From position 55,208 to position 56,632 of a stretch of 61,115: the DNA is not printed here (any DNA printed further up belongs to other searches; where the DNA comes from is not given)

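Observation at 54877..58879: AT-rich five-gene cassette: P-loop kinase / beta-RFAP-synthase-like GHMP / SAM-MTase / Ham1 NTP pyrophosphatase / IDO-like heme enzyme, a candidate uncharacterised nucleotide-analogue or aryl-ribonucleotide pathway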

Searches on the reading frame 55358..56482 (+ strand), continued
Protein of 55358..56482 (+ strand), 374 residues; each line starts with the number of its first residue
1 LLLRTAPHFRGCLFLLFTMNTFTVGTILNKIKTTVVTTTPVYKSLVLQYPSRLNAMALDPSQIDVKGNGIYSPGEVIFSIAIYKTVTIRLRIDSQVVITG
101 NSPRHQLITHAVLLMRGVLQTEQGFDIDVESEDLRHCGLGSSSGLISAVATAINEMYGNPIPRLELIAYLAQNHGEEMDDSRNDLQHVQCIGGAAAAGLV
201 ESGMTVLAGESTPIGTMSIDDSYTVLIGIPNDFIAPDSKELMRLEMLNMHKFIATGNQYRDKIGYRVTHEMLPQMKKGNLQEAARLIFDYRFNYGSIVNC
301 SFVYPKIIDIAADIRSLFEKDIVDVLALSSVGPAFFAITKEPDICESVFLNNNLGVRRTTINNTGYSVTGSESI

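Call 33: predict_structure(alignment_id=A1)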
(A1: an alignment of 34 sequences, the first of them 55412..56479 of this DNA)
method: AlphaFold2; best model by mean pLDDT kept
length: 356 residues; sequences in the alignment: 34
mean_pLDDT: 92.5   pTM: 0.92
mean pLDDT of the five models: 92.5, 92.4, 92.3, 91.2, 90.8
residues with pLDDT >= 90: 272; 70-90: 72; 50-70: 12; < 50: 0
segments of 3 or more residues with pLDDT < 50: none
pLDDT, mean of each block of 10 residues (from residue 1): 87 84 97 94 72 86 97 97 94 97 96 77 86 98 95 90 87 89 97 94 97 89 85 90 96 97 98 96 92 98 98 92 98 97 98 97
secondary structure, 60 per line:
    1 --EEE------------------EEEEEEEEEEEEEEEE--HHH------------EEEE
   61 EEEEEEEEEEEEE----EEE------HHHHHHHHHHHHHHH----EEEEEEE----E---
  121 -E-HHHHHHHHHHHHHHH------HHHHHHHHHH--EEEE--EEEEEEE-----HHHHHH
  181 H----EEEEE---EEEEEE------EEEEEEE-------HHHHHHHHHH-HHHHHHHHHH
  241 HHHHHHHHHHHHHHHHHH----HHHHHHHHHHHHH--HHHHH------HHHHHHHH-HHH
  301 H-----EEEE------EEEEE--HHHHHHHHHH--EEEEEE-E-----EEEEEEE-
elements in order: E3-5 E24-39 E57-73 E78-80 H87-101 E106-112 H124-138 H145-154 E157-160 E163-169 H175-181 E186-190 E194-199 E206-212 H220-229 H231-258 H263-275 H278-282 H289-296 H298-301 E307-310 E317-321 H324-333 E336-341 E349-355
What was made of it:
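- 55412..56482 (+): GHMP-superfamily enzyme of a separate clade; ForT/beta-RFAP-synthase-like, with a kinase role not excluded. The AlphaFold2 model has pLDDT 92.5 (call 33).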

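Call 36: fold_search(model_id=the predicted structure, library=pdb)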
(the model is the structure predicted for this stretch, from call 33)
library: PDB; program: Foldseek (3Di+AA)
matches with E <= 10: 690; with E <= 0.001: 196
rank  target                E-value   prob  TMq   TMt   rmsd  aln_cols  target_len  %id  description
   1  8aoz                  2.3e-17  1.00  0.68  0.73   4.5       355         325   18  ForT Mutant L24A (released 2022-09-07)
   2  8ap0                  1.3e-16  1.00  0.67  0.71   4.2       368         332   18  ForT Mutant T138V (released 2022-09-07)
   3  6yqq                  1.5e-16  1.00  0.67  0.74   4.3       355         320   19  ForT-PRPP complex (released 2020-05-20)
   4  4p52                  2.6e-15  1.00  0.58  0.65   5.9       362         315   15  Crystal structure of homoserine kinase from Cytophaga hutchinsonii ATCC 33406, NYSGRC Target 032717. (released 2014-04-02)
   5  1fwk_A                9.7e-15  1.00  0.63  0.75   5.2       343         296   17  CRYSTAL STRUCTURE OF HOMOSERINE KINASE COMPLEXED WITH ADP (released 2000-12-20)
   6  4emd                  3.5e-14  1.00  0.60  0.70   5.8       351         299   14  Crystal structure of IspE (4-diphosphocytidyl-2-C-methyl-D-erythritol kinase) from Mycobacterium abcessus, bound to CMP  (released 2012-04-25)
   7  4dpt_B                3.5e-14  1.00  0.64  0.69   4.7       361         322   13  Crystal structure of Staphylococcus epidermidis mevalonate diphosphate decarboxylase complexed with inhibitor 6-FMVAPP (released 2012-07-11)
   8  4dxl                  4.9e-14  1.00  0.59  0.67   5.9       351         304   14  Crystal structure of IspE (4-diphosphocytidyl-2-C-methyl-D-erythritol kinase) from Mycobacterium abscessus, bound to CMP (released 2012-03-07)
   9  5wat_A                9.8e-14  1.00  0.55  0.62   6.5       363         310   14  Corynebacterium glutamicum Full length Homoserine kinase (released 2018-02-07)
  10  4dpw_A                1.0e-13  1.00  0.62  0.67   5.1       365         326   13  Crystal structure of Staphylococcus epidermidis D283A mevalonate diphosphate decarboxylase complexed with mevalonate d (released 2012-07-11)
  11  3pyf                  1.3e-13  1.00  0.58  0.68   5.9       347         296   15  Mycobacterium tuberculosis 4-diphosphocytidyl-2-C-methyl-D-erythritol kinase (IspE) in complex with AMP-PNP (released 2012-01-25)
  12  4hac_A                1.6e-13  1.00  0.60  0.67   5.4       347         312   13  Crystal Structure of the Mevalonate Kinase from an Archaeon Methanosarcina mazei (released 2012-12-12)
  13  4du8_B                2.1e-13  1.00  0.61  0.67   5.1       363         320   13  Crystal structure of Staphylococcus epidermidis D283A mevalonate diphosphate decarboxylase complexed with inhibitor DP (released 2012-07-11)
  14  3qt5_A                2.3e-13  1.00  0.63  0.68   4.8       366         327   12  Crystal structure of Staphylococcus epidermidis mevalonate diphosphate decarboxylase (released 2011-05-11)
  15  2hk2_A                2.3e-13  1.00  0.61  0.65   5.4       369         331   12  Crystal structure of mevalonate diphosphate decarboxylase from Staphylococcus aureus (monoclinic form) (released 2007-06-12)
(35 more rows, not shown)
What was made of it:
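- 55412..56482 (+): Foldseek's top three hits are ForT (E 2e-17, TMq 0.67-0.68), followed by homoserine kinase (call 36).
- On ForT / beta-RFA-P synthase (PRPP-dependent C-glycoside synthases): Homoserine kinase follows at 3e-15 (call 36).
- Closest known: ForT / PyfQ / beta-RFA-P. Same: Best structural match (call 36).
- ForT takes the top three structural hits (call 36). The Foldseek margin for ForT is modest (call 36). ForT is the best structural match (call 36).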

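Call 37: search_solved_structures(query=window:55412-56479:+, max_evalue=10, show_alignments=5)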
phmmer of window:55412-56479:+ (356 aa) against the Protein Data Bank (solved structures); distinct sequences matched with E-value up to 10: 6.
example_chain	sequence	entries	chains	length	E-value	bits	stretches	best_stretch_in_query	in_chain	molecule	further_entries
8aoz_AAA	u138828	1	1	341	0.02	17.2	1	303-330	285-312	Beta-ribofuranosylaminobenzene 5'-phosphate synthase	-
4p52_A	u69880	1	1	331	0.035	16.4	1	45-153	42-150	Homoserine kinase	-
6yqq_A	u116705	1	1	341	0.039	16.3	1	303-330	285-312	ForT-PRPP complex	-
8ap0_AAA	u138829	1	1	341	0.042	16.2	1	303-330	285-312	Beta-ribofuranosylaminobenzene 5'-phosphate synthase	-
1pie_A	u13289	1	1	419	0.072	15.4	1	94-155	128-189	Galactokinase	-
1fwk_A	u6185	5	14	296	0.088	15.1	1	105-217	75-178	HOMOSERINE KINASE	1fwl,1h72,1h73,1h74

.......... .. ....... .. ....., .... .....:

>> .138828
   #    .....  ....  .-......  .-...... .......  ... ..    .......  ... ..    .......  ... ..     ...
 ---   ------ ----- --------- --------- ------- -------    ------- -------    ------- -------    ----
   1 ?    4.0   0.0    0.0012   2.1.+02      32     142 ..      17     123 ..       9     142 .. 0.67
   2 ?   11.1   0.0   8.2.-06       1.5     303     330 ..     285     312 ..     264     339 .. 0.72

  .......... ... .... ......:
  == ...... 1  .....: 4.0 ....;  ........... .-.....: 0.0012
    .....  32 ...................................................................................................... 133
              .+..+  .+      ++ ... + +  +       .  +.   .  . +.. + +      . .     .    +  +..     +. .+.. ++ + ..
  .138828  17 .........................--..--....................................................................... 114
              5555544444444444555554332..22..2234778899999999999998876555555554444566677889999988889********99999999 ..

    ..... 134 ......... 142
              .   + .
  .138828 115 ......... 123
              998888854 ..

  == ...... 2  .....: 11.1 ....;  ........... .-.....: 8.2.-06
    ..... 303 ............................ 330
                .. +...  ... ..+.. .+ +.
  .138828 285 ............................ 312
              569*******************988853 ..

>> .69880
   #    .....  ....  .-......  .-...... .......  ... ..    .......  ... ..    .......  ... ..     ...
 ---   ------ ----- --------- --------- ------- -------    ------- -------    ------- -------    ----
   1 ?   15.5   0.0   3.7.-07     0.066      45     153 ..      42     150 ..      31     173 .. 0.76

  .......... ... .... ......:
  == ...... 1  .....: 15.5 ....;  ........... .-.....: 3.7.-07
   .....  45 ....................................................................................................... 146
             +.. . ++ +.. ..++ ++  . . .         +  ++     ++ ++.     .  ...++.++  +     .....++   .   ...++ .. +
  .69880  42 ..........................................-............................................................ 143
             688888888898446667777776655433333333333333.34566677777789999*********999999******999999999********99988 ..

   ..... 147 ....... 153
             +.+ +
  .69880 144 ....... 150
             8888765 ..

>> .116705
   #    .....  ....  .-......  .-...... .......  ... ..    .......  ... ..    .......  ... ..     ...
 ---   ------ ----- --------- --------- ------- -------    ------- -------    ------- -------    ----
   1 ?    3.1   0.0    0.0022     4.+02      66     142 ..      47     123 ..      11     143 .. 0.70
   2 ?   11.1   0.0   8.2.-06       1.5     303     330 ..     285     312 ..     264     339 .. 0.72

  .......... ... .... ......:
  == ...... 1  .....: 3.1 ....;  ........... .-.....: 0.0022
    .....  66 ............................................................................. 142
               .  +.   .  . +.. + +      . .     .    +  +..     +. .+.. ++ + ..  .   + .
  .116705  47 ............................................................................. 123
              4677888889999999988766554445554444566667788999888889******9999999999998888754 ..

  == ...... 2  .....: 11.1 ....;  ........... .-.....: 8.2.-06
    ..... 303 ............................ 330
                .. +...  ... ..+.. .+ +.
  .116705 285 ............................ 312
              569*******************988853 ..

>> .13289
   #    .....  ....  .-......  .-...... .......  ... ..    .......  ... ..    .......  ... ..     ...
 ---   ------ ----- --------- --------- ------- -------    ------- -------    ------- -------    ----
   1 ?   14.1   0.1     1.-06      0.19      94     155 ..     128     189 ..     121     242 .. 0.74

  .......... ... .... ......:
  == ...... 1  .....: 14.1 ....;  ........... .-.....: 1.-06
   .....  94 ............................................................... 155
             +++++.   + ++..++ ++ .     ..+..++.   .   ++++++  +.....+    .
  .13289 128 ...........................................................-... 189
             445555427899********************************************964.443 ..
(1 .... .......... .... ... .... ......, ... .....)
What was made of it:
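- Closest known: ForT / PyfQ / beta-RFA-P. Same: Motif III is of the ForT type (call 37).
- Motif III is of the ForT type, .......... (call 37). Motif III lacks the kinase SGSGP glycines (call 37).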

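Call 51: search_protein_families(library=pfam, proteins=[L055:2520-3365:+, L055:4678-5895:+, L055:5909-6976:+, L055:6986-8068:+, L055:8072-9145:+, L055:9126-9947:+, L055:9931-10623:+, L055:10704-11948:+, L055:11983-13488:+], max_evalue=0.001)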
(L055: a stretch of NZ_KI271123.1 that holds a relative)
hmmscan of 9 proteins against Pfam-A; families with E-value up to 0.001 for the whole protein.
L055:2520-3365:+ (281 aa): 4 families
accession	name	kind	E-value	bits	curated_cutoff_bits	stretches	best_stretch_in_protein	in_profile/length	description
PF12833.13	HTH_18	-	5e-22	78.4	33.6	1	199-276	2-79/80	Helix-turn-helix domain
PF00165.29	HTH_AraC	-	5.4e-17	61.9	26.6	1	238-276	2-42/42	Bacterial regulatory helix-turn-helix proteins, AraC family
PF02311.25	AraC_binding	-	1.4e-09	38.3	21.1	1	38-141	14-119/135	AraC-like ligand binding domain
PF07883.17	Cupin_2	-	2.4e-08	34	27.2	1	39-91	10-62/70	Cupin domain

L055:4678-5895:+ (405 aa): 2 families
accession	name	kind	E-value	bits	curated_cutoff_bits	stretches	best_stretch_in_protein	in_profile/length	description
PF00282.25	Pyridoxal_deC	-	1e-28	100.6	27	1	121-346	145-372/375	Pyridoxal-dependent decarboxylase conserved domain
PF00155.27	Aminotran_1_2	-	8.1e-11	42.1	19.7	1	77-373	46-338/361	Aminotransferase class I and II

L055:5909-6976:+ (355 aa): 1 family
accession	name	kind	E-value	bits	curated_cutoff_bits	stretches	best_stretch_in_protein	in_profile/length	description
PF01136.24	Peptidase_U32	-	5.5e-06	26.3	22.4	0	90-158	4-71/233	Peptidase family U32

L055:6986-8068:+ (360 aa): 1 family
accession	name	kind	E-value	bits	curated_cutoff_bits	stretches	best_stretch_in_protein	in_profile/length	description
PF00288.32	GHMP_kinases_N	-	1.5e-07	32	22.3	1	94-165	2-69/87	GHMP kinases N terminal domain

L055:8072-9145:+ (357 aa): 1 family
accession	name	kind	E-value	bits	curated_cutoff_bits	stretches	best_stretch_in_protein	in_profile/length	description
PF00155.27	Aminotran_1_2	-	1.2e-22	81.1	19.7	1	32-334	18-346/361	Aminotransferase class I and II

L055:9126-9947:+ (273 aa): 2 families
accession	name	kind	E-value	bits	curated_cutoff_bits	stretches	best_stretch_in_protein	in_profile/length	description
PF08282.18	Hydrolase_3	-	3.1e-34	119.3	20.9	1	18-264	2-255/255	haloacid dehalogenase-like hydrolase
PF05116.19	S6PP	-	6.5e-12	46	20.3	1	15-243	3-212/247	Sucrose-6F-phosphate phosphohydrolase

L055:9931-10623:+ (230 aa): 12 families
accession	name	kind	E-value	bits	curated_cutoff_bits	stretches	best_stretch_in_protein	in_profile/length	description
PF08241.18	Methyltransf_11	-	4.7e-20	72.5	21.2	1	54-155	1-94/95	Methyltransferase domain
PF13649.12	Methyltransf_25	-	9.8e-18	65.1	27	1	53-152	1-97/97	Methyltransferase domain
PF13847.12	Methyltransf_31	-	1.4e-13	51.2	27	1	50-162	4-116/145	Methyltransferase domain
PF08242.18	Methyltransf_12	-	8.8e-12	46.1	30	1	54-154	1-98/98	Methyltransferase domain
PF01209.24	Ubie_methyltran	-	1.4e-11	44.6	20.1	1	37-163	34-158/233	ubiE/COQ5 methyltransferase family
PF05175.20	MTS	-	7.4e-09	35.9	23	1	42-170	24-152/170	Methyltransferase small domain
PF03848.20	TehB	-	1.4e-08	34.8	20.4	1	46-128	27-105/193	Tellurite resistance protein TehB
PF13489.12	Methyltransf_23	-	7.9e-08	32.6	27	1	48-163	21-123/164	Methyltransferase domain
PF05148.21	Methyltransf_8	-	6.5e-06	26.6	27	1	89-158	94-158/219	Hypothetical methyltransferase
PF01728.25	FtsJ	-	6.7e-06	26.6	24.1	1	46-176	20-157/181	FtsJ-like methyltransferase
PF02353.26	CMAS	-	3.3e-05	23.8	27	1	42-174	55-183/273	Mycolic acid cyclopropane synthetase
PF08003.17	Methyltransf_9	-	0.00024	20.6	23.8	1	38-157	104-218/315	Protein of unknown function (DUF1698)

L055:10704-11948:+ (414 aa): 2 families
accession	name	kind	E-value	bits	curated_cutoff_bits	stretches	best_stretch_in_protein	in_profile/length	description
PF04055.27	Radical_SAM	-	8.1e-16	59.1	29.5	1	132-303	1-166/166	Radical SAM superfamily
PF00919.26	UPF0004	-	1.8e-12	47.5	27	1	9-91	5-90/98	Uncharacterized protein family UPF0004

L055:11983-13488:+ (501 aa): 2 families
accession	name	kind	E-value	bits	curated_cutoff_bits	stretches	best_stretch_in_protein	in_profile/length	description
PF02310.24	B12-binding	-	6.2e-18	65.2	32.1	1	42-155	14-120/121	B12 binding domain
PF04055.27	Radical_SAM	-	3.4e-08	34.3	29.5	1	226-386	5-161/166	Radical SAM superfamily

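Call 61: find_related_loci(query=A1, collection=viral_contigs, flank=8000)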
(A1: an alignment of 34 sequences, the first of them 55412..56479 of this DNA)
Query A1 (356 aa) in viral_contigs; peptide patterns used: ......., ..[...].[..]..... (x = any residue, [..] = any of these).
12 stretches matched a pattern, but none encodes a relative of the query by tblastn (E <= 1e-3).

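Call 63: search_dna_similar(query=window:55412-56479:+, collection=plasmids, mode=protein, max_evalue=1e-8, max_rows=15)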
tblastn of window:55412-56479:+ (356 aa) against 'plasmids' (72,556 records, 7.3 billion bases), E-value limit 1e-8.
No match.
